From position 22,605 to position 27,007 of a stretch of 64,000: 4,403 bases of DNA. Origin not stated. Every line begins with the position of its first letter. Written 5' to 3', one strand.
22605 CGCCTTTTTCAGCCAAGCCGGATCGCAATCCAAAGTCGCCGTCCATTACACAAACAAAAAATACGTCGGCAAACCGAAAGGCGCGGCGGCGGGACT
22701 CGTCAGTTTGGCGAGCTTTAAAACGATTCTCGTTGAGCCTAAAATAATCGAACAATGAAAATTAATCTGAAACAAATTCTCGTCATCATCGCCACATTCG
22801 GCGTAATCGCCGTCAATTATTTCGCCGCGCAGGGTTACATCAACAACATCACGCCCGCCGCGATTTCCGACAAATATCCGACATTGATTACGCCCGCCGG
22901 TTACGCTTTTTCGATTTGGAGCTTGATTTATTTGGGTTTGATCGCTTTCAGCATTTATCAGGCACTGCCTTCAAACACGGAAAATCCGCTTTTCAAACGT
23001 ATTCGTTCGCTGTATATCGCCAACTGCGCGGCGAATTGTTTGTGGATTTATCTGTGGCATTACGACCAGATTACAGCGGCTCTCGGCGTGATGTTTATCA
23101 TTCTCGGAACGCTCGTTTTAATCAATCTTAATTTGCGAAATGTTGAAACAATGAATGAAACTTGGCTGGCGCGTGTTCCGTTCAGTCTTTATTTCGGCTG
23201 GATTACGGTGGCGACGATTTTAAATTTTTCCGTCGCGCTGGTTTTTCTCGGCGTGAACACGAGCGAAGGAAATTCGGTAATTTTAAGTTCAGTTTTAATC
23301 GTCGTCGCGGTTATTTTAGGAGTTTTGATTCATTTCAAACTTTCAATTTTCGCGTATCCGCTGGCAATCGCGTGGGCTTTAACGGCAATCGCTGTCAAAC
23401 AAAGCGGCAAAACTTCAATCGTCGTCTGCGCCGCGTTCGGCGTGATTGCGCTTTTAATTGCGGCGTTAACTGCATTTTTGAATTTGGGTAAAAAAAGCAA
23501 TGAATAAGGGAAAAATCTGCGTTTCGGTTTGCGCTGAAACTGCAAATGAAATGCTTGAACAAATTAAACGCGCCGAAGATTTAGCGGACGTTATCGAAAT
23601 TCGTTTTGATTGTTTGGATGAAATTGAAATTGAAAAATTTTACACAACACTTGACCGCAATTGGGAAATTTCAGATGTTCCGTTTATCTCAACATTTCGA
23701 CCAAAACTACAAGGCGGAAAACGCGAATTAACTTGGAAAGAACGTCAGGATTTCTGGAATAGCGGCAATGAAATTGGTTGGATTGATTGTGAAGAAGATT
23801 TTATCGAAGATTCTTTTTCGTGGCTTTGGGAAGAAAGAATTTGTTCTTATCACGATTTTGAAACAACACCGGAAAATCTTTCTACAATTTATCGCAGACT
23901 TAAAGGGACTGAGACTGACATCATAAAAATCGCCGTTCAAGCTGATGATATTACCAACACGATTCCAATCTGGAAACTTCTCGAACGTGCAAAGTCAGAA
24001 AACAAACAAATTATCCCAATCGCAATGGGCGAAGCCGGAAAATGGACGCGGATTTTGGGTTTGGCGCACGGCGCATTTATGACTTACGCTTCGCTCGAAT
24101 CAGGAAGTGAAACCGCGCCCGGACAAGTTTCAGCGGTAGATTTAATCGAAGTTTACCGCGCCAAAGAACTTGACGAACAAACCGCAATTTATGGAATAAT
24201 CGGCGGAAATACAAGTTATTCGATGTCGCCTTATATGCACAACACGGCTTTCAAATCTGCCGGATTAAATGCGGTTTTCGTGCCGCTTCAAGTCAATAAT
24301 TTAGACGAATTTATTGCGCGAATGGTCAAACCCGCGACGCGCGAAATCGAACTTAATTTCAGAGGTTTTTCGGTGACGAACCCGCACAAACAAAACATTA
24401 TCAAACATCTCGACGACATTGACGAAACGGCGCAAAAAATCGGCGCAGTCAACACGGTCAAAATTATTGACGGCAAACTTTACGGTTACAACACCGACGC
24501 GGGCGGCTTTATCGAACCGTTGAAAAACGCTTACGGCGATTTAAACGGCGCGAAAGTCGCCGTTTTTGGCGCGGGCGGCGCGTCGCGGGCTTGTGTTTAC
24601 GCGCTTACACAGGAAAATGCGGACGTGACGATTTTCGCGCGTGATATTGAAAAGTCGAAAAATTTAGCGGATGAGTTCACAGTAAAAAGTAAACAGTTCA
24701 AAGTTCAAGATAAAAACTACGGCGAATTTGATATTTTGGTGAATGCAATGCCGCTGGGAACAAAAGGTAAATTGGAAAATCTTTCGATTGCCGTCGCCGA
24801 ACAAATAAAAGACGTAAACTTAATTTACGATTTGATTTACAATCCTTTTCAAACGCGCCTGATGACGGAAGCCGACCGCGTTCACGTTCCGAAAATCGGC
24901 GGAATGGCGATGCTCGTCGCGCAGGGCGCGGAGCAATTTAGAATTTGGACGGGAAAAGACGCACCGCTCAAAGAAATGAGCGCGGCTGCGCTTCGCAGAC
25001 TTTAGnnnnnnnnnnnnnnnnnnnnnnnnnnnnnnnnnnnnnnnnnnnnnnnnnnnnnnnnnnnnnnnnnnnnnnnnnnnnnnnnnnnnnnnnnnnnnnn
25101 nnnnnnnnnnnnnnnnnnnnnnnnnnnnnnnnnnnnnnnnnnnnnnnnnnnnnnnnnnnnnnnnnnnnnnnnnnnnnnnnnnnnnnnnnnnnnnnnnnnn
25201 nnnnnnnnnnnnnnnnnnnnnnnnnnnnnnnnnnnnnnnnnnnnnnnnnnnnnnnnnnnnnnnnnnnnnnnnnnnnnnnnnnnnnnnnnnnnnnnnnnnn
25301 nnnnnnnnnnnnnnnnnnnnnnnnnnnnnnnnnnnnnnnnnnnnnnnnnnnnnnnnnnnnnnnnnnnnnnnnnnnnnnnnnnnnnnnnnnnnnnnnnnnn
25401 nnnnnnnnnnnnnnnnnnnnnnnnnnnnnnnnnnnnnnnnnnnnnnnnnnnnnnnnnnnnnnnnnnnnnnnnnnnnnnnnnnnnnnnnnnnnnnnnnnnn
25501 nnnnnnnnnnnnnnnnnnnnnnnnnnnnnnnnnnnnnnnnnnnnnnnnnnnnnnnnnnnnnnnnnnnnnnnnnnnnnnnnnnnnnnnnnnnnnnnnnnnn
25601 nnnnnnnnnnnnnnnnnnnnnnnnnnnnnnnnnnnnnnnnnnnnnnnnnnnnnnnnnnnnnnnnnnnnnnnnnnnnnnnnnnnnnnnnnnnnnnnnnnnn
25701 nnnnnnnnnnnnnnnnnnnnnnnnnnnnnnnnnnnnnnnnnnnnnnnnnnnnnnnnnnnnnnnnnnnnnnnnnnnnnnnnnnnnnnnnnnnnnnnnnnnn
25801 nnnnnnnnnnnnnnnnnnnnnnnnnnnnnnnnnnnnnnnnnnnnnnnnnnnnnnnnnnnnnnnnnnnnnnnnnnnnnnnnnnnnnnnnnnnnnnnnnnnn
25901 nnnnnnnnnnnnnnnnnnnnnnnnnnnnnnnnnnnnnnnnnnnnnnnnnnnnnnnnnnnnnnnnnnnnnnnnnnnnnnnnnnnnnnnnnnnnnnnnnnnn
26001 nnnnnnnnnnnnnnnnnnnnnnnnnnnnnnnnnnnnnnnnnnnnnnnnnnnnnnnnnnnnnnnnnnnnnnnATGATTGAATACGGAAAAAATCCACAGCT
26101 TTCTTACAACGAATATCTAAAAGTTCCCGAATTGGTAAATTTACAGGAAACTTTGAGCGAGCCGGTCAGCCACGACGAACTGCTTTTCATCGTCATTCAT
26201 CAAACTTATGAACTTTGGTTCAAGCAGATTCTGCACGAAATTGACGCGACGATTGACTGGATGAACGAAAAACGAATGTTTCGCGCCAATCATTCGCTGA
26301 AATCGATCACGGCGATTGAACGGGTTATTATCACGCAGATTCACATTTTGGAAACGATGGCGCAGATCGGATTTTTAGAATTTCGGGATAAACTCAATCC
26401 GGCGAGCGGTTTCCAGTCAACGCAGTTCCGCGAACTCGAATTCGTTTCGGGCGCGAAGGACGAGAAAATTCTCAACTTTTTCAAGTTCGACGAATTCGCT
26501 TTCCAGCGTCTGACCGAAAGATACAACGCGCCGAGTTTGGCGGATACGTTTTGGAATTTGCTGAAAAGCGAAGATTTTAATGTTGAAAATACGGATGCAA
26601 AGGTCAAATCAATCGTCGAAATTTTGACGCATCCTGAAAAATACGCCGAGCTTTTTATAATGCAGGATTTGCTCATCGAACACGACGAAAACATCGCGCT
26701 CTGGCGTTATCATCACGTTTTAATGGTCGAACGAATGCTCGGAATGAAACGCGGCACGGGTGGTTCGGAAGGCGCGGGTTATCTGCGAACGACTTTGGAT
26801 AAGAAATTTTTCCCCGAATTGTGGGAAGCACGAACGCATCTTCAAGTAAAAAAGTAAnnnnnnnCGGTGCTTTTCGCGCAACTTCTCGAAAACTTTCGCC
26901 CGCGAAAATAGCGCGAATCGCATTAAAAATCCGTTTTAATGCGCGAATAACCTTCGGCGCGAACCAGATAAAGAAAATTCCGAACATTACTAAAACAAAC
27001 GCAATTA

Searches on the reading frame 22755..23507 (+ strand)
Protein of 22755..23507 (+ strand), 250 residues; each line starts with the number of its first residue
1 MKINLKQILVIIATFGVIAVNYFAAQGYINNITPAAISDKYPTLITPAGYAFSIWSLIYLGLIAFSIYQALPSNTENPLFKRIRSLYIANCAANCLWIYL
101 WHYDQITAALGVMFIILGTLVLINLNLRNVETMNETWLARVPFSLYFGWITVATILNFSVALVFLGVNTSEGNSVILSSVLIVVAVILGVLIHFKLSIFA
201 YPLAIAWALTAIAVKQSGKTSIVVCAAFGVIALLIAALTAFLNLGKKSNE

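Call 58: search_protein_families(library=pfam, proteins=[window:22755-23507:+], max_evalue=0.0001)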
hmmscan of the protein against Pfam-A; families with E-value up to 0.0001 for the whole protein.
window:22755-23507:+ (250 aa): 1 family
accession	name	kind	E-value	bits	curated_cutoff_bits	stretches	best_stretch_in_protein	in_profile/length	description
PF03073.20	TspO_MBR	-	6.1e-08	33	24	1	35-160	18-143/145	TspO/MBR family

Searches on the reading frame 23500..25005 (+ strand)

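Call 43: search_protein_families(library=pfam, proteins=[window:23500-25005:+], max_evalue=0.0001)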
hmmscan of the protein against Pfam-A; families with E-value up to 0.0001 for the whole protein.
window:23500-25005:+ (501 aa): 4 families
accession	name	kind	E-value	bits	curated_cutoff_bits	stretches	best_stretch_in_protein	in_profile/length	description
PF01487.21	DHquinase_I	-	1.6e-40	140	22.2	1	7-219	1-230/230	Type I 3-dehydroquinase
PF08501.16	Shikimate_dh_N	-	2e-24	86.1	27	1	233-320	1-83/83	Shikimate dehydrogenase substrate binding domain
PF18317.6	SDH_C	-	1.7e-11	44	25.8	1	468-498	1-31/31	Shikimate 5'-dehydrogenase C-terminal domain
PF01488.26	Shikimate_DH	-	1.1e-07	32.4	24.3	1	342-416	4-82/138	Shikimate / quinate 5-dehydrogenase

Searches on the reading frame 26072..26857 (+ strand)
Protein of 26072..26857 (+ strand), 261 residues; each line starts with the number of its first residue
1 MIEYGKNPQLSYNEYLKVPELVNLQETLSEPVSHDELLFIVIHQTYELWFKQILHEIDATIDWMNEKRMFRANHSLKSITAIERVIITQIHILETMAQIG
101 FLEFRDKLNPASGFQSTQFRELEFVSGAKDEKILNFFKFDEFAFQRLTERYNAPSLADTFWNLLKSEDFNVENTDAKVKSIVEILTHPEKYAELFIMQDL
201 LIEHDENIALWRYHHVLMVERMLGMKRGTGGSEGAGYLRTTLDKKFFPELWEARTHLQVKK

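Call 58: search_protein_families(library=pfam, proteins=[window:26072-26857:+], max_evalue=0.0001)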
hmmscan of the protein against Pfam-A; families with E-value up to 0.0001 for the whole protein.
window:26072-26857:+ (261 aa): 1 family
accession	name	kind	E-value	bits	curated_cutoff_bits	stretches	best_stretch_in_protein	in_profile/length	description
PF03301.18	Trp_dioxygenase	-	1.4e-57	196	34.9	2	10-136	15-149/346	Tryptophan 2,3-dioxygenase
